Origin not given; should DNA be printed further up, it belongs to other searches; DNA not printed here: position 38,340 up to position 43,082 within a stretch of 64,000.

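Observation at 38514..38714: Cys-bounded double dockerin-like C-terminal module shared by three secreted peptidases, coexisting with classical T9SS CTDs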

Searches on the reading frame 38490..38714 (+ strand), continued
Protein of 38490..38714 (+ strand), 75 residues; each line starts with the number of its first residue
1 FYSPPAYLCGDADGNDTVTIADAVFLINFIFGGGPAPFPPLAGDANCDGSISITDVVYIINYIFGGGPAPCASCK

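Call 70: search_protein_families(library=pfam, proteins=[L021:4562-6121:+, L014:3119-5071:-, L003:10713-12782:-, L006:1011-2207:+, L041:10407-11885:+, L056:18124-20211:-, L061:15291-16478:-, L066:16485-17879:-, L052:7570-8928:-, L044:11504-13015:-], max_evalue=0.01)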
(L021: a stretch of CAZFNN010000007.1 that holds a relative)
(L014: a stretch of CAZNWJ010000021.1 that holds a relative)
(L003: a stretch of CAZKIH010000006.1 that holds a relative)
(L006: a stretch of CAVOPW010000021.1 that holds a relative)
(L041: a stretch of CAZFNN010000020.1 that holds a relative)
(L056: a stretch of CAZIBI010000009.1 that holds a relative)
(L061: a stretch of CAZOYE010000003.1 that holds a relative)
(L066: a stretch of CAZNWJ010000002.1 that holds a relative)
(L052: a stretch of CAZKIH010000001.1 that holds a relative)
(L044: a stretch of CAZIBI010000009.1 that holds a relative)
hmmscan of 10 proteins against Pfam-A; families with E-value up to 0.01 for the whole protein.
L021:4562-6121:+ (520 aa): 6 families
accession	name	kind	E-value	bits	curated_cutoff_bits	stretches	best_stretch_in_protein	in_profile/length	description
PF13365.12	Trypsin_2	-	5.6e-36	124.9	27.6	1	125-266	1-144/144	Trypsin-like peptidase domain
PF17820.7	PDZ_6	-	3.1e-20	72.1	27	2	332-377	2-47/54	PDZ domain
PF00089.32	Trypsin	-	1.1e-18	68.3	20.6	1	124-290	26-217/220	Trypsin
PF13180.12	PDZ_2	-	2.9e-18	66.4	27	1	306-396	2-80/80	PDZ domain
PF00595.29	PDZ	-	1.7e-13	51.1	23.2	2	303-381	8-78/81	PDZ domain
PF12812.13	PDZ_1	-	1.3e-05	25.6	28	0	428-497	11-78/78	PDZ-like domain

L014:3119-5071:- (651 aa): 2 families
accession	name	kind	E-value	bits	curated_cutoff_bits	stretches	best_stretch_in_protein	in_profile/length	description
PF12969.12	DUF3857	-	2.7e-27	96.3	24.6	1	65-233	2-168/170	Domain of Unknown Function with PDB structure (DUF3857)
PF01841.26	Transglut_core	-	2.7e-05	24.9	23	1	283-357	4-72/108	Transglutaminase-like superfamily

L003:10713-12782:- (690 aa): 8 families
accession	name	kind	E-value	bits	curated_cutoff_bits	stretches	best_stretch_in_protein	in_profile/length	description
PF08448.16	PAS_4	-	1.5e-44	151.1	23.1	4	181-287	2-108/110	PAS fold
PF00989.32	PAS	-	4.4e-26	91.5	22.6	2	174-278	1-107/113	PAS fold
PF13426.13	PAS_9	-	1e-24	87.2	27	2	312-413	4-103/103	PAS domain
PF13188.13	PAS_8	-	6.9e-14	51.6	21.8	1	174-224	1-52/65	PAS domain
PF00196.25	GerE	-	1.1e-11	44.6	23.5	1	631-680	2-51/57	Bacterial regulatory proteins, luxR family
PF08447.18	PAS_3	-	5.3e-07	30.3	25.6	0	323-394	3-75/89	PAS fold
PF13596.12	PAS_10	-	0.00029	21.9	22.1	0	180-284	5-105/106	PAS domain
PF08281.18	Sigma70_r4_2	-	0.00032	20.7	25.7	1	646-674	26-54/54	Sigma-70, region 4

L006:1011-2207:+ (399 aa): 3 families
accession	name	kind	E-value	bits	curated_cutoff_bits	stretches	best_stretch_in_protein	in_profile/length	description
PF02646.22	RmuC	-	3e-70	237.1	26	1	101-385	3-287/291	RmuC family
PF24611.2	Spectrin_Anc-1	-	0.0031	18.2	33.2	1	337-385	10-58/115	Nuclear anchorage protein 1, spectrin-like repeat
PF05823.17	Gp-FAR-1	-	0.0037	18.1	29.2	0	309-373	42-109/149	Nematode fatty acid retinoid binding protein (Gp-FAR-1)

L041:10407-11885:+ (493 aa): 0 families

L056:18124-20211:- (696 aa): 1 family
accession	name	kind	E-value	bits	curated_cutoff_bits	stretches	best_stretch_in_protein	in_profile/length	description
PF00873.25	ACR_tran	-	2.3e-182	608.7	28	1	2-688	326-1020/1021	AcrB/AcrD/AcrF family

L061:15291-16478:- (396 aa): 0 families

L066:16485-17879:- (465 aa): 5 families
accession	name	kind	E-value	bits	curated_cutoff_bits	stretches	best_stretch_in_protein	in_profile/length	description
PF03264.19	Cytochrom_NNT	-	3e-07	30.8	24.1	1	188-235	33-76/174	NapC/NirT cytochrome c family, N-terminal region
PF14522.11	Cytochrome_C7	-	4.3e-07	30.1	24.8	0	187-231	43-66/67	Cytochrome c7 and related cytochrome c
PF13435.11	Cytochrome_C554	-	2e-06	29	20.8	1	61-146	3-84/84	Cytochrome c554 and c-prime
PF22113.1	Mtrc-MtrF_II-IV_dom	-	7.4e-05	22.8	30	1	108-235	7-131/176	Outer membrane cytochrome MtrC/MtrF-like, domains II/IV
PF14537.11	Cytochrom_c3_2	-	0.00017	22.4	25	0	189-233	24-66/79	Cytochrome c3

L052:7570-8928:- (453 aa): 4 families
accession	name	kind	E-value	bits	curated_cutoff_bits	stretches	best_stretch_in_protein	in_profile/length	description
PF16576.10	HlyD_D23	-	2.8e-17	63.2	30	1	61-316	3-214/214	Barrel-sandwich domain of CusB or HlyD membrane-fusion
PF13437.12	HlyD_3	-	7.6e-15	56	22.2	1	200-313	2-106/106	HlyD family secretion protein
PF00364.28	Biotin_lipoyl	-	4.9e-05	23.5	22.1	0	83-108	13-38/73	Biotin-requiring enzyme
PF13533.13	Biotin_lipoyl_2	-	0.00021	21.5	29.8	1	78-107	3-32/32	Biotin-lipoyl like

L044:11504-13015:- (504 aa): 24 families
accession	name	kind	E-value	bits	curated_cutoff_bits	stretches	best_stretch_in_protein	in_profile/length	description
PF13414.12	TPR_11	-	6e-23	80.7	26.8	3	214-255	1-42/42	TPR repeat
PF07719.23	TPR_2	-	1e-21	75.6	27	2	210-239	4-33/34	Tetratricopeptide repeat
PF14559.12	TPR_19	-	3.6e-21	75.7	25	2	152-202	4-54/68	Tetratricopeptide repeat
PF13424.12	TPR_12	-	2.4e-20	73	30.1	3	407-467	8-76/77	Tetratricopeptide repeat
PF13428.12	TPR_14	-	1.5e-17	62.8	23.5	0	211-245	5-39/44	Tetratricopeptide repeat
PF00515.34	TPR_1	-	2.1e-17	62.6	27.8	1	213-240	7-34/34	Tetratricopeptide repeat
PF13431.12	TPR_17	-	6e-16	57.8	24.4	1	161-193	1-33/34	Tetratricopeptide repeat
PF13181.12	TPR_8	-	2.6e-15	55.6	25.7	2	174-205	2-33/34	Tetratricopeptide repeat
PF13432.12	TPR_16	-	3.8e-15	56.4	32.7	1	146-200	4-58/65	Tetratricopeptide repeat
PF23914.1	TPR_CcmH_CycH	-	9.7e-08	32.4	42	0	118-170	100-152/158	Cytochrome c-type biogenesis protein H TPR domain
PF13174.12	TPR_6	-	1.3e-07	32.2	26.3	0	178-201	5-28/33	Tetratricopeptide repeat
PF13176.12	TPR_7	-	9.2e-07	28.9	27.9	0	438-463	1-28/36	Tetratricopeptide repeat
PF24575.1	TPR_Slam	-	6e-06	27.1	35.2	1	213-252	53-92/104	Surface lipoprotein assembly modifier, N-terminal TPR repeats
PF25064.1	ARM_TT21_5th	-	2e-05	25.3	27.8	0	408-470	7-71/117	TT21 fifth ARM repeats domain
PF12895.13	ANAPC3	-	3.4e-05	24.5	27.2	0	123-198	7-81/82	Anaphase-promoting complex, cyclosome, subunit 3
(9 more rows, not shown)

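Call 78: search_protein_families(library=pfam, proteins=[P0175, P0193, P0163, P0168, P0187, P0197, P0164, P0176], max_evalue=0.001)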
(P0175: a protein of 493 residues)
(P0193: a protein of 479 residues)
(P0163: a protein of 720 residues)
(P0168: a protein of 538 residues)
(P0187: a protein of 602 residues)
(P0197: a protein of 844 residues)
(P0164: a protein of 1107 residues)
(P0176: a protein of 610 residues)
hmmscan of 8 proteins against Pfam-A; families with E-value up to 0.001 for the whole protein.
P0175 (493 aa): 7 families
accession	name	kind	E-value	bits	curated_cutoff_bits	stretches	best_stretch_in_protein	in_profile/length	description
PF00404.24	Dockerin_1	-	2.5e-31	108.1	22.9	4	54-108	1-56/57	Dockerin type I domain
PF13860.13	FlgD_ig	-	5.7e-10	39.5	27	1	420-481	12-76/79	FlgD Ig-like domain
PF10083.14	DUF2321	-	1e-08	35.4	24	0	120-178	32-89/157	Uncharacterized protein conserved in bacteria (DUF2321)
PF13499.12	EF-hand_7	-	4.9e-06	27.2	30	0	305-333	12-39/67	EF-hand domain pair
PF25437.1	BRWD1_N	-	0.00018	22.1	27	0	91-113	8-30/90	BRWD1-like, N-terminal domain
PF13585.12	CHU_C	-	0.00061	20.3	27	0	430-487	29-80/86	CHU_C Type IX secretion signal domain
PF18962.6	Por_Secre_tail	-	0.00065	20.4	27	0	411-490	3-74/75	Secretion system C-terminal sorting domain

P0193 (479 aa): 5 families
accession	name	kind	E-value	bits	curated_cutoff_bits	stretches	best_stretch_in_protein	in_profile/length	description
PF00404.24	Dockerin_1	-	1e-29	102.9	22.9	3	288-342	1-56/57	Dockerin type I domain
PF13860.13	FlgD_ig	-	6.6e-11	42.5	27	1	405-466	11-75/79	FlgD Ig-like domain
PF13499.12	EF-hand_7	-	1.9e-08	34.9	30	0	132-184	12-49/67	EF-hand domain pair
PF18962.6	Por_Secre_tail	-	1.1e-06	29.2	27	1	397-476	3-74/75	Secretion system C-terminal sorting domain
PF13585.12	CHU_C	-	2.6e-05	24.7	27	1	405-470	19-77/86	CHU_C Type IX secretion signal domain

P0163 (720 aa): 2 families
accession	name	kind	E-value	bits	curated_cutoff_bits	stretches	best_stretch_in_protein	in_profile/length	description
PF00404.24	Dockerin_1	-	1.9e-66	220.6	22.9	7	178-231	2-56/57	Dockerin type I domain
PF13499.12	EF-hand_7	-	4.4e-08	33.8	30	0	179-227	12-65/67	EF-hand domain pair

P0168 (538 aa): 1 family
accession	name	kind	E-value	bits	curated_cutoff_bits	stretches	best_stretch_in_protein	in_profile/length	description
PF00404.24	Dockerin_1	-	1.6e-40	137.5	22.9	4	40-90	1-52/57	Dockerin type I domain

P0187 (602 aa): 2 families
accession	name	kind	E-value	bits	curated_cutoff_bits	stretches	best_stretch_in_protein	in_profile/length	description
PF00404.24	Dockerin_1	-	2.3e-29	101.8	22.9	4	69-123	1-56/57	Dockerin type I domain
PF13499.12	EF-hand_7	-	4.5e-05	24.2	30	0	171-218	11-61/67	EF-hand domain pair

P0197 (844 aa): 1 family
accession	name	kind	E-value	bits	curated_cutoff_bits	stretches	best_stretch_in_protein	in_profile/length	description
PF00404.24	Dockerin_1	-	1e-50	170.2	22.9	7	141-195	2-56/57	Dockerin type I domain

P0164 (1107 aa): 3 families
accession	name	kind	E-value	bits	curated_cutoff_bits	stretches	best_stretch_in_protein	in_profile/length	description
PF00404.24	Dockerin_1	-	2.2e-67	223.6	22.9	11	660-711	2-56/57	Dockerin type I domain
PF00082.27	Peptidase_S8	-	3.9e-44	151.5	21.8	1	822-1095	4-273/288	Subtilase family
PF13499.12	EF-hand_7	-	2.6e-10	40.9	30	0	628-703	12-61/67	EF-hand domain pair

P0176 (610 aa): 2 families
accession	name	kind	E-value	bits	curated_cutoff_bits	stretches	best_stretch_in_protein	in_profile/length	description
PF00404.24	Dockerin_1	-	5.5e-46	155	22.9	4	301-354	2-56/57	Dockerin type I domain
PF13499.12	EF-hand_7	-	3.9e-06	27.6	30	0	234-281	12-62/67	EF-hand domain pair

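Call 84: search_protein_families(library=ncbifam, proteins=[window:38490-38714:+], max_evalue=1)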
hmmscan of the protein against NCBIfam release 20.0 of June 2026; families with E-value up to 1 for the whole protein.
window:38490-38714:+ (75 aa): 0 families

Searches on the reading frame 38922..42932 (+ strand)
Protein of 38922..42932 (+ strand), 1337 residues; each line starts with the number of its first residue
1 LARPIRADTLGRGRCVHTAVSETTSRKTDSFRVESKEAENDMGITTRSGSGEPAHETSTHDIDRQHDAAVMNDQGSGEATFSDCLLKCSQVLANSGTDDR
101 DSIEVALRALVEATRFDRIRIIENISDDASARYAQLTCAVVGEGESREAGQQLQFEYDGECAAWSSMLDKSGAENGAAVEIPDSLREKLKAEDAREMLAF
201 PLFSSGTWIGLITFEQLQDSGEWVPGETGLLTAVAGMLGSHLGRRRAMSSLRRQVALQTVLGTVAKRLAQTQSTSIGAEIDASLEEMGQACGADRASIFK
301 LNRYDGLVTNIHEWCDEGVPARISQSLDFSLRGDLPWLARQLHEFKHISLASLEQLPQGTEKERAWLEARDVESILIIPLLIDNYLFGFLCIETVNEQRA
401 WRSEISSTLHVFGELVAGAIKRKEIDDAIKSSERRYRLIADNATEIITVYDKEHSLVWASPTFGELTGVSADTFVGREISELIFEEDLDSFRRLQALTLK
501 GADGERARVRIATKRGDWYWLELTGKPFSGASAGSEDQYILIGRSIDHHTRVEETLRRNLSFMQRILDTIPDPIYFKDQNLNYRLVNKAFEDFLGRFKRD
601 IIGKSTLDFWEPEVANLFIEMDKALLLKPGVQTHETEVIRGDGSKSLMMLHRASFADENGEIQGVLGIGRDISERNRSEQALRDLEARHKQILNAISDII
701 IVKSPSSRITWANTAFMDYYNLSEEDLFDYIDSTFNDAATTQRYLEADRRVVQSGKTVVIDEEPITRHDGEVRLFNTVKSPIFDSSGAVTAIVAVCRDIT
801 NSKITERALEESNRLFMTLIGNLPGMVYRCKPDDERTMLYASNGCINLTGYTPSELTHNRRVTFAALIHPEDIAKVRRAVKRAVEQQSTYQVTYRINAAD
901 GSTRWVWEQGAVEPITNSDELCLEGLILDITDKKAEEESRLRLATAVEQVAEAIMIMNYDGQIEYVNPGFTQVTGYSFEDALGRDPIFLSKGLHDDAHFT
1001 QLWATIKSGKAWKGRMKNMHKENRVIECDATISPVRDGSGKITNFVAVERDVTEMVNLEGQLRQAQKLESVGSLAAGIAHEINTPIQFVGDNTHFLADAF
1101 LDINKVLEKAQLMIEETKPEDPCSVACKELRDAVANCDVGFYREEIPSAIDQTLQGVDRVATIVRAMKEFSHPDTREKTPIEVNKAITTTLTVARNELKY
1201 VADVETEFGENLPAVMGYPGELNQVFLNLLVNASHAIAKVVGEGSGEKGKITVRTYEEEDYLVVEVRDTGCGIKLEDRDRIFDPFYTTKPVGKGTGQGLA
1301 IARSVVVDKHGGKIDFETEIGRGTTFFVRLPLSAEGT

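Call 10: search_protein_families(library=pfam, proteins=[window:38922-42932:+], max_evalue=0.01)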
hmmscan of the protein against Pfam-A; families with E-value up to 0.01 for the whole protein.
window:38922-42932:+ (1337 aa): 12 families
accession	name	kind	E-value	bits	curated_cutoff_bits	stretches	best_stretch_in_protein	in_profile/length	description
PF13426.13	PAS_9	-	2.5e-53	179.1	27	4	952-1054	2-103/103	PAS domain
PF08448.16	PAS_4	-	2.2e-52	176.3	23.1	4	693-802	1-108/110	PAS fold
PF08447.18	PAS_3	-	3.6e-45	152.6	25.6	3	839-924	2-86/89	PAS fold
PF00989.32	PAS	-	5.8e-44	149.1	22.6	4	562-672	2-113/113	PAS fold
PF13188.13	PAS_8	-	2.7e-26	91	21.8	3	942-990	2-47/65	PAS domain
PF02518.31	HATPase_c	-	5.9e-26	91.5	26.4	1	1220-1333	4-110/111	Histidine kinase-, DNA gyrase B-, and HSP90-like ATPase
PF01590.32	GAF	-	5.7e-15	56.5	22.4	2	281-420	7-133/133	GAF domain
PF14598.12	PAS_11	-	3.6e-06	27.4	25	0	861-914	34-85/109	PAS domain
PF13492.12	GAF_3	-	3.3e-05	24.7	27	0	280-422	6-129/129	GAF domain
PF13185.12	GAF_2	-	0.00038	21.1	28.6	0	281-420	9-135/136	GAF domain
PF18095.7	PAS_12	-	0.0012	18.9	22.6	0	443-517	55-127/153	UPF0242 C-terminal PAS-like domain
PF12860.13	PAS_7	-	0.0041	17.7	27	0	445-483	6-45/115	PAS fold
